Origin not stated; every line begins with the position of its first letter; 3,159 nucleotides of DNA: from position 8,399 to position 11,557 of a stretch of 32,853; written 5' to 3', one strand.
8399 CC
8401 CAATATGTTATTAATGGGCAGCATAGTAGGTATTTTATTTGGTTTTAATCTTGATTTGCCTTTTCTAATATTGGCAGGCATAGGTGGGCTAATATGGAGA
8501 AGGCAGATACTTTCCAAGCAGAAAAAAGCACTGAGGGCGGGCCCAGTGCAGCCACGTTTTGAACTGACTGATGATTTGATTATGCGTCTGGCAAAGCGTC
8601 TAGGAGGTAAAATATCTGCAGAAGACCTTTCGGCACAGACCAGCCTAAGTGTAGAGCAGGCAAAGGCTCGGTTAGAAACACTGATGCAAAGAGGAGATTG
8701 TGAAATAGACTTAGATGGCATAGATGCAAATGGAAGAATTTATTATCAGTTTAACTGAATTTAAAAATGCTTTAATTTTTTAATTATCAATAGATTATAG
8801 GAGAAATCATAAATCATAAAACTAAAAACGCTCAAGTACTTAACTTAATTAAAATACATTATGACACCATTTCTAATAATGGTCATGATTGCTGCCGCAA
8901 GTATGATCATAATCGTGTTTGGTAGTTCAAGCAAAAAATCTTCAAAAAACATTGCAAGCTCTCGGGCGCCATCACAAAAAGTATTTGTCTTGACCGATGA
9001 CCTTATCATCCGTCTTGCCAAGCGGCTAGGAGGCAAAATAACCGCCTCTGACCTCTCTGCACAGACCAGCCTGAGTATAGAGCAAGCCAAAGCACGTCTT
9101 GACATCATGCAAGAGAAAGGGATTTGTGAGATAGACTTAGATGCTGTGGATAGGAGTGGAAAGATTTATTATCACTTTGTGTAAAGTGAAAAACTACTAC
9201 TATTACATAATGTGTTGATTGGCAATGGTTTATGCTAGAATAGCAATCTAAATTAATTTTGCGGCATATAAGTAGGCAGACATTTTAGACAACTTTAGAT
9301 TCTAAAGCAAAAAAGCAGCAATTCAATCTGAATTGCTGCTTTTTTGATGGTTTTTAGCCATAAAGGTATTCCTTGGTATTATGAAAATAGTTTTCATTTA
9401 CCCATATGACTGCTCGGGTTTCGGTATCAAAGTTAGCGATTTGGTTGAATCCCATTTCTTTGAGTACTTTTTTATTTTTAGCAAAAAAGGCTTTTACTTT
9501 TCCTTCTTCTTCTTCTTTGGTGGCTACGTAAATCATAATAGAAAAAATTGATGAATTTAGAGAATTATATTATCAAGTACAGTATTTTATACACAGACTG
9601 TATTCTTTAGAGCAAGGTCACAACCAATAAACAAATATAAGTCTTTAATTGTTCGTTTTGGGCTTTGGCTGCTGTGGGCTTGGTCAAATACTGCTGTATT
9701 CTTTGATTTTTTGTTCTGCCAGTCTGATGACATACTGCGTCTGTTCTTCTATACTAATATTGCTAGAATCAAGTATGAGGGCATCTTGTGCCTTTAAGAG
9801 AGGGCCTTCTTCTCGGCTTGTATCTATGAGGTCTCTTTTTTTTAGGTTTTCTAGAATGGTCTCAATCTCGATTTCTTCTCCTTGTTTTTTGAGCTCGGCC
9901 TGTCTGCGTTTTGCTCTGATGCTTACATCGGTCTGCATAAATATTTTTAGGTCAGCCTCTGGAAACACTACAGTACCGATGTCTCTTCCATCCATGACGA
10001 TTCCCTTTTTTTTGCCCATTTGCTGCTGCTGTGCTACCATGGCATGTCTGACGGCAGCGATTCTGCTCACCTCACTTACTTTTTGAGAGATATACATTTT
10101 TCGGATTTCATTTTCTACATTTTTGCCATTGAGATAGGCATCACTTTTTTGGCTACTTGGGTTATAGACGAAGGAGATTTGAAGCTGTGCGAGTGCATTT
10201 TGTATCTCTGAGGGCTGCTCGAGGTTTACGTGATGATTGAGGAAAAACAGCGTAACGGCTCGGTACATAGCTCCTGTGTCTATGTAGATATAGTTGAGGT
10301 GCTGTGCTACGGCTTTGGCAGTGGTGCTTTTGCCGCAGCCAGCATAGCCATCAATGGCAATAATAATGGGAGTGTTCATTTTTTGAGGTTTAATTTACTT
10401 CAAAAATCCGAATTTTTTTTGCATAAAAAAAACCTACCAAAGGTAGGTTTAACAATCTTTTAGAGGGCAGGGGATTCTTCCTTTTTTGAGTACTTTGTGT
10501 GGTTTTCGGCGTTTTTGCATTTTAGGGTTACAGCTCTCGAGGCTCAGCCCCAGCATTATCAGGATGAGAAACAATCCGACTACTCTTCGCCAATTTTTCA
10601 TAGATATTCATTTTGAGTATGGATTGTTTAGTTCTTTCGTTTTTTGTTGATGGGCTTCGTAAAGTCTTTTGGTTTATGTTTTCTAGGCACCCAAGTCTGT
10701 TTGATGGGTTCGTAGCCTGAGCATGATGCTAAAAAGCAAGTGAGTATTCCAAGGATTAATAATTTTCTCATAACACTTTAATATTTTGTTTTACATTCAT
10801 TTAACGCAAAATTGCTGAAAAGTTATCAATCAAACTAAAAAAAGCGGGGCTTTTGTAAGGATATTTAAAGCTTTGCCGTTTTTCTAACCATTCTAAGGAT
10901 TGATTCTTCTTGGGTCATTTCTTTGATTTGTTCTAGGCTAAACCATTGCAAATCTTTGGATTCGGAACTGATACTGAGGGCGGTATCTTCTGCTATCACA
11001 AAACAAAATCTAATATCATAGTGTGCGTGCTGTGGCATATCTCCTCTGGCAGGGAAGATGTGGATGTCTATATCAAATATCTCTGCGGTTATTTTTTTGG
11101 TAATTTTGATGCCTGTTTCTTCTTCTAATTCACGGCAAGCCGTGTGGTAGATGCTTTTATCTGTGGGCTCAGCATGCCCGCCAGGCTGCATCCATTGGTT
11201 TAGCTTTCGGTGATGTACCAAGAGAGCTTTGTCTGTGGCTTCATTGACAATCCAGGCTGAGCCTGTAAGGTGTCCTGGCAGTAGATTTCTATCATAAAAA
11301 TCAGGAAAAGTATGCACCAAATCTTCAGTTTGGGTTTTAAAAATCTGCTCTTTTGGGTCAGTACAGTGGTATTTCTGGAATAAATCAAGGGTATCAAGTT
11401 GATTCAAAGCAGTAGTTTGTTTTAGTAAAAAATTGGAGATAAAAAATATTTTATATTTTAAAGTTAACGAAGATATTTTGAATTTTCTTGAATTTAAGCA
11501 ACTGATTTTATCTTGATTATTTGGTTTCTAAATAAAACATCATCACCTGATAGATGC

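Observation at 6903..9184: HtrA protease followed by two tandem paralogous membrane-anchored winged-helix-like proteins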

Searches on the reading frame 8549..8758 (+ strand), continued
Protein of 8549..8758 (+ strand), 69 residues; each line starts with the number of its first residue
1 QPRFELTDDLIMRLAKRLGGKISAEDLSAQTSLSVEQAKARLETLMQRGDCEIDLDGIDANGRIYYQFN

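Call 78: fold_search(model_id=the predicted structure, library=pdb)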
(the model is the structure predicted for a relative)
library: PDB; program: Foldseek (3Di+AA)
matches with E <= 10: 1876; with E <= 0.001: 6
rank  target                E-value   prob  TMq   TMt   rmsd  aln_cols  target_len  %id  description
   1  3cuq_A                3.5e-05  1.00  0.28  0.24  16.8       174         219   14  Integrated structural and functional model of the human ESCRT-II complex (released 2008-11-04)
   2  2zme_A                1.3e-04  1.00  0.28  0.25  16.5       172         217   15  Integrated structural and functional model of the human ESCRT-II complex (released 2008-11-04)
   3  2z99                  2.2e-04  1.00  0.28  0.32  15.3       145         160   13  Crystal Structure of ScpB from Mycobacterium tuberculosis (released 2007-10-09)
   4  8iue_P                3.0e-04  1.00  0.31  0.21  11.1       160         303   11  RNA polymerase III pre-initiation complex melting complex 1 (released 2023-05-24)
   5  2zme_B                8.9e-04  1.00  0.27  0.24  14.2       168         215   12  Integrated structural and functional model of the human ESCRT-II complex (released 2008-11-04)
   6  6juv_A                9.5e-04  0.95  0.22  0.22  15.3       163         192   14  Crytsal structure of ScpB derived from Pyrococcus yayanosii (released 2020-01-22)
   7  4i98_B                1.1e-03  1.00  0.27  0.31  13.8       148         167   14  Crystal structure of the complex between ScpA(residues 1-160)-ScpB(residues 1-183) (released 2013-01-30)
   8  3w6j_C                1.1e-03  0.99  0.26  0.29  16.1       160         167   14  Crystal structure of ScpAB core complex (released 2013-04-24)
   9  8ij1_A                1.4e-03  0.99  0.26  0.07  15.4       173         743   15  Protomer 1 and 2 of the asymmetry trimer of the Cul2-Rbx1-EloBC-FEM1B ubiquitin ligase complex (released 2024-02-28)
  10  9zd6_A                1.5e-03  0.99  0.30  0.18   8.7       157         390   18  Bacterial interstrand DNA crosslink glycosylase AlkX/YcaQ bound to DNA (released 2026-01-14)
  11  3w6j_F                1.5e-03  0.98  0.26  0.29  16.1       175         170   12  Crystal structure of ScpAB core complex (released 2013-04-24)
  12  2xv4                  1.6e-03  0.99  0.30  0.16  15.1       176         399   14  Structure of Human RPC62 (partial) (released 2011-03-02)
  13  2fxa_B                1.7e-03  1.00  0.34  0.35  20.0       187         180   13  Structure of the Protease Production Regulatory Protein hpr from Bacillus subtilis. (released 2006-03-14)
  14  3lmm_D                1.9e-03  1.00  0.32  0.12  14.4       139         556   17  Crystal Structure of the DIP2311 protein from Corynebacterium diphtheriae, Northeast Structural Genomics Consortium Ta (released 2010-02-16)
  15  8cli_A                2.2e-03  1.00  0.31  0.11  14.2       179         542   14  TFIIIC TauB-DNA monomer (released 2023-06-21)
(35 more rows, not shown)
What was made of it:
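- Closest known: ESCRT-II winged helices. Same: It is the top Foldseek hit for the two-domain relative (E 3.5e-5, call 78).
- Structural matches: the best matches of the two-domain relatives are protein-binding tandem winged-helix scaffolds, namely ESCRT-II, ScpB and RPC62 (call 78).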

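Call 83: search_protein_families(library=pfam, alignment_id=A4, max_evalue=0.001)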
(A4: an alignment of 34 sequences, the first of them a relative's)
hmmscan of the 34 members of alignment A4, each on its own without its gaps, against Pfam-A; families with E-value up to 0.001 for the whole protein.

A. member 1, P0053 (189 aa): 1 family
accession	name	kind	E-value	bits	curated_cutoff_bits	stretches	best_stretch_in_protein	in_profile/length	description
PF24034.1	DUF7343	-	0.00095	19.4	27.6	0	38-78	6-46/62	Domain of unknown function (DUF7343)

B. families by the number of members that match (of 34 scanned): 11 families
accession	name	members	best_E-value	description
PF03297.21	Ribosomal_S25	6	2.3e-05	S25 ribosomal protein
PF16365.12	EutK_C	4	1e-08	Ethanolamine utilization protein EutK C-terminus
PF21984.2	DnaD_N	2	7.9e-06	DnaD N-terminal domain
PF01399.33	PCI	2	0.00029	PCI domain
PF09756.15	DDRGK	2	0.00034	DDRGK domain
PF13412.12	HTH_24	1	9.2e-06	Winged helix-turn-helix DNA-binding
PF06224.18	AlkZ-like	1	1e-05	DNA glycosylase AlkZ-like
PF24409.1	wHTH-PRTase_assc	1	0.00017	wHTH-PRTase associated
PF04157.22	EAP30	1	0.00051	EAP30/Vps36 family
PF09105.16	SelB-wing_1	1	0.00077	Elongation factor SelB, winged helix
PF24034.1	DUF7343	1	0.00095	Domain of unknown function (DUF7343)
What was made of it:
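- Closest known: EutK C-terminal domain. Same: One two-domain relative reaches E 1e-8 (call 83).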

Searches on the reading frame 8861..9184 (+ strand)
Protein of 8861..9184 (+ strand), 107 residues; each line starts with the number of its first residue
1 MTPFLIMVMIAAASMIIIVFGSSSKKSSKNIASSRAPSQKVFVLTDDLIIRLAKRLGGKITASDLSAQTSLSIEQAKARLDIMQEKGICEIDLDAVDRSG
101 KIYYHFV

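Call 3: search_protein_families(library=pfam, proteins=[window:8861-9184:+], max_evalue=1)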
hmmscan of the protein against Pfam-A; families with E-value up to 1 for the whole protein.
window:8861-9184:+ (107 aa): 5 families
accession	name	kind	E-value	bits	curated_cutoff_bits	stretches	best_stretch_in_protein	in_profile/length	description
PF20957.2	GxGYxYP_N_2nd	-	0.0086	16.6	24.5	1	17-75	4-55/68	GxGYxYP_N second domain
PF04157.22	EAP30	-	0.033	14.3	26.8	1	51-92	168-218/219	EAP30/Vps36 family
PF13412.12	HTH_24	-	0.044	13.8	21.9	1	58-88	16-46/48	Winged helix-turn-helix DNA-binding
PF22168.2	DIP2311-like_C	-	0.18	12.6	27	1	58-89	18-49/63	Transcriptional regulator DIP2311-like, C-terminal domain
PF16365.12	EutK_C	-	0.18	12.2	27.5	1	46-87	2-42/52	Ethanolamine utilization protein EutK C-terminus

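Call 4: search_protein_families(library=ncbifam, proteins=[window:8861-9184:+], max_evalue=1)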
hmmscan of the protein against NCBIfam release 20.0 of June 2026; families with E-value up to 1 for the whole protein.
window:8861-9184:+ (107 aa): 3 families
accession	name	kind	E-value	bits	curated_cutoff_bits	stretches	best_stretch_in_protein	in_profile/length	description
TIGR04548.1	DnaD_Mollicutes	hypoth_equivalog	0.011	15.8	100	1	48-97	34-83/178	DnaD family protein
NF009420.1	PRK12785.1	equivalog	0.011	15.5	197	1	6-78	29-97/161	flagellar basal body-associated protein FliL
NF003514.0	PRK05182.1-4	equivalog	0.022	13.4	434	1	48-98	93-142/338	DNA-directed RNA polymerase subunit alpha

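Call 62: search_protein_families(library=padloc, proteins=[window:8861-9184:+], max_evalue=0.1)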
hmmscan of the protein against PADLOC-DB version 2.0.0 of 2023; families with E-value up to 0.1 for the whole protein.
window:8861-9184:+ (107 aa): 0 families

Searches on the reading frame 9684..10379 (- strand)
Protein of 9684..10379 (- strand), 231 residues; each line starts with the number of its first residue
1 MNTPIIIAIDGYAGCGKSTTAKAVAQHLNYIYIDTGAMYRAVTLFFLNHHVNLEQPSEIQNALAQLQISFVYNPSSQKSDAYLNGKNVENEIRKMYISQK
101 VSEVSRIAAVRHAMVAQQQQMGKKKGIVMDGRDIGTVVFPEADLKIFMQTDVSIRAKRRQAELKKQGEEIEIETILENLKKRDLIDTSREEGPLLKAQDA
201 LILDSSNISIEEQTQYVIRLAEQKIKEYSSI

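Call 48: search_protein_families(library=pfam, proteins=[window:9684-10379:-], max_evalue=0.00001)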
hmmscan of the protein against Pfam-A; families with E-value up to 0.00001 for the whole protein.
window:9684-10379:- (231 aa): 3 families
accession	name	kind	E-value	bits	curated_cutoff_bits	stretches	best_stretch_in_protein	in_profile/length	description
PF02224.24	Cytidylate_kin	-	2.1e-68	230.6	26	1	7-222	1-210/211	Cytidylate kinase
PF13238.12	AAA_18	-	1.8e-07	32.1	29.4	1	7-174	1-126/128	AAA domain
PF13189.12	Cytidylate_kin2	-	3.6e-07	30.9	28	1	6-166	1-135/176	Cytidylate kinase-like family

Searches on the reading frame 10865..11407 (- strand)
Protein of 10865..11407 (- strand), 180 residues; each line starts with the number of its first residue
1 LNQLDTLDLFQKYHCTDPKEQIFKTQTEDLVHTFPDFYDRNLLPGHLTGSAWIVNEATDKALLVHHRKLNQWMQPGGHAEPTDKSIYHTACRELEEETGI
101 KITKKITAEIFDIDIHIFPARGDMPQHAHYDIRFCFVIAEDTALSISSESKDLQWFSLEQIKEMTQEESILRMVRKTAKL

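Call 48: search_protein_families(library=pfam, proteins=[window:10865-11407:-], max_evalue=0.00001)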
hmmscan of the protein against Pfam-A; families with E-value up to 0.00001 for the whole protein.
window:10865-11407:- (180 aa): 1 family
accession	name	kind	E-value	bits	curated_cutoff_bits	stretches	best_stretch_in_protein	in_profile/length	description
PF00293.34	NUDIX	-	1.2e-13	51.7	21.1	1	51-166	8-123/134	NUDIX domain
